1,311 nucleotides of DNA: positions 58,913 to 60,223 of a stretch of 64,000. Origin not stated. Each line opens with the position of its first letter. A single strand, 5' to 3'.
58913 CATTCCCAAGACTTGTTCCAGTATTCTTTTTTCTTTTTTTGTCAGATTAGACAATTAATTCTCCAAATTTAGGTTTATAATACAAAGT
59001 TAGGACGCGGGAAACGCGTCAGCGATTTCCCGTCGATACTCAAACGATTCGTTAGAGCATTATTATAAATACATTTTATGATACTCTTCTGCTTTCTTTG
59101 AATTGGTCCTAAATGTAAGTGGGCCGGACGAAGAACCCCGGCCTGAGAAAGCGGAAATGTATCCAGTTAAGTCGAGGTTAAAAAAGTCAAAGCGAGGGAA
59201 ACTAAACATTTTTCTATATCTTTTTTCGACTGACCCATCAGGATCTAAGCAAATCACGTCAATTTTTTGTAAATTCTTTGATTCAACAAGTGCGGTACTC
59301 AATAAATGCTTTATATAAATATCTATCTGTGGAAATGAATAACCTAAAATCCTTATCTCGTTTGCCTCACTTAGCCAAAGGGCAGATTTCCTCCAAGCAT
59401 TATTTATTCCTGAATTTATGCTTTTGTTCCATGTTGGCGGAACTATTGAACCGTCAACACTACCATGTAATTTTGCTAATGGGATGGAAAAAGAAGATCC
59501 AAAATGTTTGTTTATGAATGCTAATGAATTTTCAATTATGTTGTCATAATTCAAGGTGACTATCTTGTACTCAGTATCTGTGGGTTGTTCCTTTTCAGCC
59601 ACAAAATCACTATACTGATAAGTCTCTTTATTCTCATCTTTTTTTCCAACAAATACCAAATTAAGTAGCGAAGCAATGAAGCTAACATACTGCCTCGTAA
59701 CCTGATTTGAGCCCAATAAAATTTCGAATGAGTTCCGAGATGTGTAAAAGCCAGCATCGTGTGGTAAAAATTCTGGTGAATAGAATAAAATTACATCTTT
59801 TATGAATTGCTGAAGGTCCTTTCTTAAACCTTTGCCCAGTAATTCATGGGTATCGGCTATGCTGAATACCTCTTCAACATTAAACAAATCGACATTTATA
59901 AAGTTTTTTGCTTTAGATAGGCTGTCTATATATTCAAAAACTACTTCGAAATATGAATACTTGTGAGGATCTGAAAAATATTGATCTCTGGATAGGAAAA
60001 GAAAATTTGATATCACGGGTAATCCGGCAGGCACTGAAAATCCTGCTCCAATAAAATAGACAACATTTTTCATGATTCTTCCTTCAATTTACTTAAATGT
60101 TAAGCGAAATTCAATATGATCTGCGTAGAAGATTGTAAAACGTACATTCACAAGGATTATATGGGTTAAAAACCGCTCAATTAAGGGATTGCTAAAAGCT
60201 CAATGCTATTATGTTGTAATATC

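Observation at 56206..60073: TIR, HNH, Abi_C and SIR2 gene string: Thoeris-like domain content in a non-Thoeris arrangement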

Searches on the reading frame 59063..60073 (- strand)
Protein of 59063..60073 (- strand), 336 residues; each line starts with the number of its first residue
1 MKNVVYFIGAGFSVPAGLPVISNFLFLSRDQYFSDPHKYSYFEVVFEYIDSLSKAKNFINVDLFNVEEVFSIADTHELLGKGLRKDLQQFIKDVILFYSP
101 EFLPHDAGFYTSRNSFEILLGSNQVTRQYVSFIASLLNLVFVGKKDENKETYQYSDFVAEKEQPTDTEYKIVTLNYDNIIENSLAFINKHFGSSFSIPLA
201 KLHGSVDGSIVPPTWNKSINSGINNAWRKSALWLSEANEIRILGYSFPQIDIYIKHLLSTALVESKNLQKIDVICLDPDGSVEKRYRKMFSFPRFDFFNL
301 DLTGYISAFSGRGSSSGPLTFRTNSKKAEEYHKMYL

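Call 3: search_protein_families(library=pfam, proteins=[window:59063-60073:-], max_evalue=0.01)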
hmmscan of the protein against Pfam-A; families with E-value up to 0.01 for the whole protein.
window:59063-60073:- (336 aa): 1 family
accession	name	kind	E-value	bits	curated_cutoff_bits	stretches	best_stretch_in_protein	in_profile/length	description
PF13289.12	SIR2_2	-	0.0073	16.8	24.5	0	171-271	3-116/141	SIR2-like domain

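Call 4: search_protein_families(library=padloc, proteins=[window:59063-60073:-], max_evalue=0.01)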
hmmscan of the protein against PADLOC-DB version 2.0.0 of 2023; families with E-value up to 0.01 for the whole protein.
window:59063-60073:- (336 aa): 5 families
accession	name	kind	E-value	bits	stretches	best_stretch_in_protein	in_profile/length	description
PDLC02408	Aga_SIR2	-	1.7e-08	32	0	128-190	111-168/343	Class II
PDLC02414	Aga_SIR2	-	6.8e-05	20.3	0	228-274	217-257/313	-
PDLC04087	SIR2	-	0.00058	16.8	1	145-196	109-160/343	-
PDLC04082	SIR2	-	0.0029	14.6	0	147-191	108-151/345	-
PDLC04092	SIR2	-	0.0049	14.2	0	158-195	108-145/318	-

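Call 8: search_protein_families(library=ncbifam, proteins=[window:59063-60073:-], max_evalue=0.1)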
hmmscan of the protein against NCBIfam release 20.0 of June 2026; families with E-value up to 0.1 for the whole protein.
window:59063-60073:- (336 aa): 0 families

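Call 22: find_homologous_proteins(query=window:59063-60073:-)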
Query window:59063-60073:- (336 aa): 479 proteins with E <= 0.001 among 2184 candidates; the best 120 are listed.
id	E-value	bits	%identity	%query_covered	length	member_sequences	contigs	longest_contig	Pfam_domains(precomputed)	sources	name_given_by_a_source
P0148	1.1e-207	707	95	100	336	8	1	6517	-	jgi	-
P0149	1.9e-192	657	87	100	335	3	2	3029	-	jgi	-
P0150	1.4e-167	575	76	100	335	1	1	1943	-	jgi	-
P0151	8.7e-154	530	71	100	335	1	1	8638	-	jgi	jgi:hypothetical protein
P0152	9.6e-136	470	64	99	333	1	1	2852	-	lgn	-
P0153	5.6e-135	468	65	99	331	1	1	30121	-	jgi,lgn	jgi:hypothetical protein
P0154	1.0e-133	464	64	99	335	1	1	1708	-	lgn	-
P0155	7.2e-132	458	62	100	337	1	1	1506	-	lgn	-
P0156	2.2e-130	453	72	82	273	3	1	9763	-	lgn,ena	-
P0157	1.8e-129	450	63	100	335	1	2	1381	-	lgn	-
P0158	2.1e-126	440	59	100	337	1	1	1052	-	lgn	-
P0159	9.1e-124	431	58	100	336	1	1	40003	-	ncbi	-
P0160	2.7e-123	429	60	94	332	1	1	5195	-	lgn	-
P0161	4.6e-123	429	57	100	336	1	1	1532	-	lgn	-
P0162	8.5e-120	418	58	99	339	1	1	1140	-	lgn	-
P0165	5.2e-112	392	57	96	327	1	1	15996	-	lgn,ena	-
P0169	1.4e-103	365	55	95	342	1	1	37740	-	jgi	-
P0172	1.4e-86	309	49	92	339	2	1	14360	PF13289.13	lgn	-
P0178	1.1e-67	247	44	91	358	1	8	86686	PF13289.13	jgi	jgi:hypothetical protein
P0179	1.9e-67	246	38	100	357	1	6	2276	PF13289.13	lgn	-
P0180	7.2e-67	244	40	91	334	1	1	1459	PF13289.13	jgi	-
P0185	2.1e-65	239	40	100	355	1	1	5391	PF13289.13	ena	-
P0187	4.8e-65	238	42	92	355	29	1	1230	PF13289.13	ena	-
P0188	5.3e-65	238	42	92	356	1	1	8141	PF13289.13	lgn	-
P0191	6.6e-65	238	40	94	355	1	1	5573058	PF13289.13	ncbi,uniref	ncbi:SIR2 family protein [Microbulbifer sp. ANSA003]|uniref:SIR2 family protein n=1 Tax=Microbulbife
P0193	1.2e-64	237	42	91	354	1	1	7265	PF13289.13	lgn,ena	-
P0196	2.3e-64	236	40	100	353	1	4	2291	PF13289.13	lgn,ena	-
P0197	2.9e-64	235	37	99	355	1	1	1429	PF13289.13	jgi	jgi:SIR2-like protein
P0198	5.4e-64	235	40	95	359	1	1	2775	PF13289.13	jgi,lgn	-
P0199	1.2e-63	233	42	100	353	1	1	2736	PF13289.13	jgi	jgi:hypothetical protein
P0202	1.7e-63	233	40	92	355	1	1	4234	PF13289.13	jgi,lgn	jgi:hypothetical protein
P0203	2.3e-63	232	40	98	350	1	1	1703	PF13289.13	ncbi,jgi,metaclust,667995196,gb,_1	metaclust:\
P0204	3.0e-63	232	39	94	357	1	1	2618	PF13289.13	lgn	-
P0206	3.7e-63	232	41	89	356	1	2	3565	PF13289.13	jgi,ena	-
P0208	5.0e-63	231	39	95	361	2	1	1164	PF13289.13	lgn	-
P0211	9.3e-63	231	40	91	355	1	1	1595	PF13289.13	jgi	jgi:hypothetical protein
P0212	1.0e-62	230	39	92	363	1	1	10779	PF13289.13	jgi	jgi:hypothetical protein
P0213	1.1e-62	230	39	99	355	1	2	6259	PF13289.13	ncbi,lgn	-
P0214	1.3e-62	230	40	91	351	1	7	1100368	PF13289.13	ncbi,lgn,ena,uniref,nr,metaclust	ncbi:SIR2 family protein [Idiomarina abyssalis]|uniref:SIR2 family protein n=1 Tax=Idiomarina abyssa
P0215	1.6e-62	230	40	93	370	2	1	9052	PF13289.13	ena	-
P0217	2.2e-62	229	40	92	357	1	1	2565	PF13289.13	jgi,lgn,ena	-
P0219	3.6e-62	229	40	91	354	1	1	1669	PF13289.13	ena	-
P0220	3.7e-62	229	39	92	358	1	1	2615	PF13289.13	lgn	-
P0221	4.6e-62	228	41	91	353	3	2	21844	PF13289.13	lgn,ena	-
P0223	7.8e-62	227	41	94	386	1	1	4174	PF13289.13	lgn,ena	-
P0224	8.4e-62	227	41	91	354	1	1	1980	PF13289.13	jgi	jgi:hypothetical protein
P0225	8.7e-62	227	39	91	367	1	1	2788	PF13289.13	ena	-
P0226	9.0e-62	227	43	91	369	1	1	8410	PF13289.13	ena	-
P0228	1.5e-61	227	40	91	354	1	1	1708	PF13289.13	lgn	-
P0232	2.0e-61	226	38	99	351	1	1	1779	PF13289.13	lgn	-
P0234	2.2e-61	226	38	91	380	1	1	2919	PF13289.13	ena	-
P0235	2.4e-61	226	39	91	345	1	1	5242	PF13289.13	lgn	-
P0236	3.1e-61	226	41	92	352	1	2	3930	PF13289.13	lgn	-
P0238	6.8e-61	224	38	100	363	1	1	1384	PF13289.13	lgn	-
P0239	7.5e-61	224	41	91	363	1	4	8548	PF13289.13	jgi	jgi:hypothetical protein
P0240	8.0e-61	224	41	91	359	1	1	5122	PF13289.13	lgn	-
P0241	1.0e-60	224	39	91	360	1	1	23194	PF13289.13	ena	-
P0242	1.5e-60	223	38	91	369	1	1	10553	PF13289.13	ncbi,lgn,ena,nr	ncbi:MAG TPA: hypothetical protein VJ183_00015 [Chloroflexia bacterium]|nr:hypothetical protein [Chl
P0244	2.6e-60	222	40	91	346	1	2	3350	PF13289.13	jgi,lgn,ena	-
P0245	2.8e-60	222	39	90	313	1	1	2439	PF13289.13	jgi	jgi:hypothetical protein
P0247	3.1e-60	222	41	91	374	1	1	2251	PF13289.13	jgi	jgi:hypothetical protein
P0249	3.3e-60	222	38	93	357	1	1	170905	PF13289.13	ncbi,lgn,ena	-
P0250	3.3e-60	222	41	91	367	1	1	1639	PF13289.13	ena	-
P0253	4.2e-60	222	38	92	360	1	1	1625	PF13289.13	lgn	-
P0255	4.5e-60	222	40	93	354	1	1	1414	PF13289.13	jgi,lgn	jgi:hypothetical protein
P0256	4.8e-60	222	39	99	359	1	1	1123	PF13289.13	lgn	-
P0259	5.8e-60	221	38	92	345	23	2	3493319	PF13289.13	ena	-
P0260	6.2e-60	221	38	91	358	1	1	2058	PF13289.13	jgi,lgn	jgi:hypothetical protein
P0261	9.0e-60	221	40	93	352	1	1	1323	PF13289.13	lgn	-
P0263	1.1e-59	220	37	91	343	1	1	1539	PF13289.13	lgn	-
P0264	1.2e-59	220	39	96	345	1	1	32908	PF13289.13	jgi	jgi:hypothetical protein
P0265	1.8e-59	220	39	92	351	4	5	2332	PF13289.13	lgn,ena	-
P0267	2.1e-59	220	38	92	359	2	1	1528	PF13289.13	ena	-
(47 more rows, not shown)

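Call 26: find_encoding_contigs(protein=P0148, flank=8000, max_places=3)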
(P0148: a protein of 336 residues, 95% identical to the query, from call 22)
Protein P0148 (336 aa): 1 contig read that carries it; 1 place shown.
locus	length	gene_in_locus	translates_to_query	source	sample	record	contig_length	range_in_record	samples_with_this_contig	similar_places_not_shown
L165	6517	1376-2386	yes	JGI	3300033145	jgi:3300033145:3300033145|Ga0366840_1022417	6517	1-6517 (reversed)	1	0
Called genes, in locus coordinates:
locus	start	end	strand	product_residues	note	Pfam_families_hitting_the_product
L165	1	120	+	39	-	?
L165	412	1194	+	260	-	PF10137:CAP12-PCTIR_TIR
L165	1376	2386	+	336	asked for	-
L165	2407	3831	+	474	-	PF03235:GmrSD_N, PF01844:HNH (weak)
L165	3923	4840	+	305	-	PF04480:DUF559 (weak), PF18741:MTES_1575 (weak)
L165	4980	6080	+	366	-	PF00293:NUDIX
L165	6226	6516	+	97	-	?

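Call 27: find_encoding_contigs(protein=P0153, flank=6000, max_places=3)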
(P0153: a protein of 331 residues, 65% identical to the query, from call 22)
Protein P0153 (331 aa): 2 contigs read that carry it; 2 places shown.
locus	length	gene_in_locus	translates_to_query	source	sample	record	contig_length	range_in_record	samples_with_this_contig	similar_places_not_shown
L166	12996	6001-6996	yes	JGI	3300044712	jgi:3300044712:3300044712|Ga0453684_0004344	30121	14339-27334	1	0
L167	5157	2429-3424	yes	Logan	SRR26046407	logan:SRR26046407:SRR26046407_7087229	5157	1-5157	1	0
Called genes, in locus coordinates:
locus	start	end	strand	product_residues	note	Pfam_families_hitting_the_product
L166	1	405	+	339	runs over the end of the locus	PF01368:DHH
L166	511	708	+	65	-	PF08410:DUF1737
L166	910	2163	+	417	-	PF00483:NTP_transferase, PF24894:Hexapep_GlmU, PF25087:GMPPB_C (faint)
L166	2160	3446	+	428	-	PF00483:NTP_transferase, PF24894:Hexapep_GlmU, PF25084:LbH_EIF2B (weak), PF25087:GMPPB_C, PF25247:LbH_GLGC (faint)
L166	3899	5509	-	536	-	PF04860:Phage_portal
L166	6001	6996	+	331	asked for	-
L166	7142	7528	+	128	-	-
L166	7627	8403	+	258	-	PF08861:DUF1828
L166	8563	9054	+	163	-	PF04519:Bactofilin (faint)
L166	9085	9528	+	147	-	PF19894:DUF6367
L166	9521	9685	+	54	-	-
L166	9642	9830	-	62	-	-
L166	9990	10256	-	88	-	-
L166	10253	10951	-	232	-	PF02498:Bro-N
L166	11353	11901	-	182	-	PF01323:DSBA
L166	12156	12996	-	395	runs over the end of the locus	PF07690:MFS_1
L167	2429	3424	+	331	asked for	-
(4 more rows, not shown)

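Call 28: search_solved_structures(query=window:59063-60073:-, max_evalue=1)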
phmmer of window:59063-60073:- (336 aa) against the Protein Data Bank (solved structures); distinct sequences matched with E-value up to 1: 9.
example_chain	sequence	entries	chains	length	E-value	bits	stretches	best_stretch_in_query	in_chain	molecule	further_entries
9y0l_e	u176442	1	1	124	0.1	15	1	60-161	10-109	Proteasome maturation factor UMP1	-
6zvj_H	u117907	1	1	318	0.4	13.1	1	41-84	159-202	Eukaryotic translation initiation factor 3 subunit H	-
28zx_h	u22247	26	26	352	0.47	12.9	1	41-84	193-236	Eukaryotic translation initiation factor 3 subunit H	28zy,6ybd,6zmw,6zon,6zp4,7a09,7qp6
4xa9_A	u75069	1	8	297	0.54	12.7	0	173-259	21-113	Gala protein type 1, 3 or 4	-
5a5t_H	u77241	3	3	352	0.88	12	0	41-84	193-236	EUKARYOTIC TRANSLATION INITIATION FACTOR 3 SUBUNIT H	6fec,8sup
9h74_r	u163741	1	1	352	0.89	12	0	41-84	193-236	Eukaryotic translation initiation factor 3 subunit H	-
6yam_r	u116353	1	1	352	0.89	12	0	41-84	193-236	eukaryotic translation initiation factor 3 subunit h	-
6w2s_5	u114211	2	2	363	0.92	11.9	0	41-84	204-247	Eukaryotic translation initiation factor 3 subunit H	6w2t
9cpa_r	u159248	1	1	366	0.93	11.9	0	41-84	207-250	Eukaryotic translation initiation factor 3 subunit H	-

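Call 39: find_related_loci(query=A3, collection=viral_contigs, flank=6000)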
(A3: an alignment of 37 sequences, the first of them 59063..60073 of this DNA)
Query A3 (336 aa) in viral_contigs; peptide patterns used: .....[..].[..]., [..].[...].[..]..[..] (x = any residue, [..] = any of these).
110 stretches matched a pattern; 1 encode a relative of the query (tblastn E <= 1e-3); 1 distinct loci.
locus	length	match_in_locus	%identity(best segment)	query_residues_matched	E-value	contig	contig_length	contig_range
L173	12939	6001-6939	34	1-306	8e-52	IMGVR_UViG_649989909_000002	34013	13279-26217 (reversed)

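Call 40: find_encoding_contigs(protein=P0159, flank=6000, max_places=2)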
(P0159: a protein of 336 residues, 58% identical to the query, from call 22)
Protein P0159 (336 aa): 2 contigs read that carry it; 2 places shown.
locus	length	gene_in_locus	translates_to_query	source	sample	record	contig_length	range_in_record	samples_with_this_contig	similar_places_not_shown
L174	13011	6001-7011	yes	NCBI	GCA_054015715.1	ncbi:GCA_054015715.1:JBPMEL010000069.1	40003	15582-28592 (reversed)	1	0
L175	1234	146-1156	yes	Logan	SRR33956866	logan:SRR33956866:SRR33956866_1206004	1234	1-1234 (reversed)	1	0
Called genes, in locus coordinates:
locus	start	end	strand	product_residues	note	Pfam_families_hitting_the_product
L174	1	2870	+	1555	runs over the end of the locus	PF00310:GATase_2, PF04898:Glu_syn_central, PF01645:Glu_synthase, PF01493:GXGXG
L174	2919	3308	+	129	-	PF13366:PDDEXK_3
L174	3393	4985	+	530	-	PF14691:Fer4_20, PF00070:Pyr_redox (weak), PF01266:DAO (weak), PF03486:HI0933_like (weak), PF07992:Pyr_redox_2, PF12831:FAD_oxidored (weak), PF13450:NAD_binding_8, PF01593:Amino_oxidase (weak), +2 more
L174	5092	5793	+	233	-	-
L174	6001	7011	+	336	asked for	-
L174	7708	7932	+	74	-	PF04341:DUF485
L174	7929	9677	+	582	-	PF00474:SSF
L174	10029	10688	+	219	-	PF00702:Hydrolase, PF12710:HAD (weak), PF13419:HAD_2, PF13242:Hydrolase_like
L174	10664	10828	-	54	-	-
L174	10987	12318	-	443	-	PF13428:TPR_14 (faint), PF12895:ANAPC3 (weak), PF13432:TPR_16 (weak), PF13432:TPR_16 (weak), PF14559:TPR_19 (weak), PF25062:ARM_TT21_N (weak), PF13432:TPR_16 (weak), PF14559:TPR_19 (weak), +16 more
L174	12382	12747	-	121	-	PF22747:Zn_ribbon_DUF2089 (weak), PF09862:DUF2089, PF22746:SHOCT-like_DUF2089-C (faint)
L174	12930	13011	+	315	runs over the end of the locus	PF00749:tRNA-synt_1c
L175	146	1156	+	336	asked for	-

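Call 41: find_encoding_contigs(protein=P0169, flank=6000, max_places=2)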
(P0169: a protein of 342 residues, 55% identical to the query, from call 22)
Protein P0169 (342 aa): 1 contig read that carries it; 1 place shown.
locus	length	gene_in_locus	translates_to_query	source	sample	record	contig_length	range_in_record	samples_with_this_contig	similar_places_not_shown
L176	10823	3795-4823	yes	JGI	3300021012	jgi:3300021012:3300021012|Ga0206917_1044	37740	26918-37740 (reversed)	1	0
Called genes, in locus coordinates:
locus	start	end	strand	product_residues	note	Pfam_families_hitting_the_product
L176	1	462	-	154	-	?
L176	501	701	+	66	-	PF05532:CsbD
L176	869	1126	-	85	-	-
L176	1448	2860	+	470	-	PF05221:AdoHcyase, PF00670:AdoHcyase_NAD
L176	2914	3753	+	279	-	PF02219:MTHFR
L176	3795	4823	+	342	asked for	-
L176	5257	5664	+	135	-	PF00202:Aminotran_3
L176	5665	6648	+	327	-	PF00202:Aminotran_3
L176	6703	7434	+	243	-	PF20260:PUA_4, PF04452:Methyltrans_RNA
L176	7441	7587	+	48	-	-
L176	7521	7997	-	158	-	PF01584:CheW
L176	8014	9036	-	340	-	PF01339:CheB_methylest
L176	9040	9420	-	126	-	PF20161:VpsR (weak), PF00072:Response_reg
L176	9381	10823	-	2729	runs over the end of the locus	-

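Call 42: find_encoding_contigs(protein=P0151, flank=6000, max_places=2)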
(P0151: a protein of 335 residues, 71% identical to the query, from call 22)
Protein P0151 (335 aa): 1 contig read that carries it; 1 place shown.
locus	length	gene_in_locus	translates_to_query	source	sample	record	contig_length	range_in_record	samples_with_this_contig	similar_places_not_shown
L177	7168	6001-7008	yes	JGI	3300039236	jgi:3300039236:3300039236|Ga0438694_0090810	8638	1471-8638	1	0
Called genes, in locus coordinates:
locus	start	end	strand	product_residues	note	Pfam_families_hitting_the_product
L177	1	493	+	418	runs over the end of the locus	PF02321:OEP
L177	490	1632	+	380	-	PF25917:BSH_RND, PF25973:BSH_CzcB, PF25984:BSH_YknX (weak), PF25954:Beta-barrel_RND_2 (faint), PF25994:HH_AprE (weak), PF25876:HH_MFP_RND, PF25989:YknX_C (faint)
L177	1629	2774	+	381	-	PF12704:MacB_PCD, PF02687:FtsX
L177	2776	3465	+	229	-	PF00005:ABC_tran, PF02463:SMC_N (weak)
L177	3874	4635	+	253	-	PF09968:DUF2202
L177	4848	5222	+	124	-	PF02604:PhdYeFM_antitox (weak)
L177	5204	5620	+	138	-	PF01850:PIN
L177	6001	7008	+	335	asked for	-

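Call 47: predict_structure(alignment_id=A3)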
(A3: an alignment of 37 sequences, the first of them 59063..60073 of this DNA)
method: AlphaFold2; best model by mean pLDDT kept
length: 336 residues; sequences in the alignment: 37
mean_pLDDT: 90.3   pTM: 0.90
mean pLDDT of the five models: 90.3, 90.1, 90.0, 88.1, 86.8
residues with pLDDT >= 90: 227; 70-90: 96; 50-70: 13; < 50: 0
segments of 3 or more residues with pLDDT < 50: none
pLDDT, mean of each block of 10 residues (from residue 1): 95 84 86 96 93 87 85 83 86 91 92 91 96 97 84 94 93 95 98 97 90 68 87 98 88 89 95 96 94 95 94 73 90 93
secondary structure, 60 per line:
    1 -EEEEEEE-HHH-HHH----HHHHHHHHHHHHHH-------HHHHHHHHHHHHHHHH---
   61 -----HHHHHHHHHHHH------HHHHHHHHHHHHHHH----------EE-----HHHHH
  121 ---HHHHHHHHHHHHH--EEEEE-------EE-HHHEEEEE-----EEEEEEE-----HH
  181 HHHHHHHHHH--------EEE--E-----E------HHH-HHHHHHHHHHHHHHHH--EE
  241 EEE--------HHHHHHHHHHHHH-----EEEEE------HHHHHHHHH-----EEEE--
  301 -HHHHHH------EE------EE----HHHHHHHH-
elements in order: E2-8 H21-34 H42-57 H66-77 H84-98 H116-120 H124-136 E139-143 E157-161 E167-173 H179-190 E199-201 H221-236 E239-243 H252-264 E270-274 H281-289 E295-298 H302-307 H328-335

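Call 52: search_protein_families(library=pfam, proteins=[L165:412-1194:+, L166:7142-7528:+, L174:5092-5793:+], max_evalue=0.01)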
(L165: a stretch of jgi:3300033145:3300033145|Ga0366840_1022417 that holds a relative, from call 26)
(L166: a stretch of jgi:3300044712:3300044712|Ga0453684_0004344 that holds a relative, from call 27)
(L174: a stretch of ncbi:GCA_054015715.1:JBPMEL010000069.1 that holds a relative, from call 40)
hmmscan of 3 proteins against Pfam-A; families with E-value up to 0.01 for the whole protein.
L165:412-1194:+ (260 aa): 1 family
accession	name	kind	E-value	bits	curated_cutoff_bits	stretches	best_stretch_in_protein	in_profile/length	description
PF10137.14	CAP12-PCTIR_TIR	-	4.2e-29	101.4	24.7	1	5-124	2-118/119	CAP12/Pycsar effector protein, TIR domain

L166:7142-7528:+ (128 aa): 1 family
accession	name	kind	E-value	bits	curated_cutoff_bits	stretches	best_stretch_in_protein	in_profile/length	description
PF22398.1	DUF6978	-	0.00048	20.9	29.6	1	5-106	1-98/133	Family of unknown function (DUF6978)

L174:5092-5793:+ (233 aa): 0 families
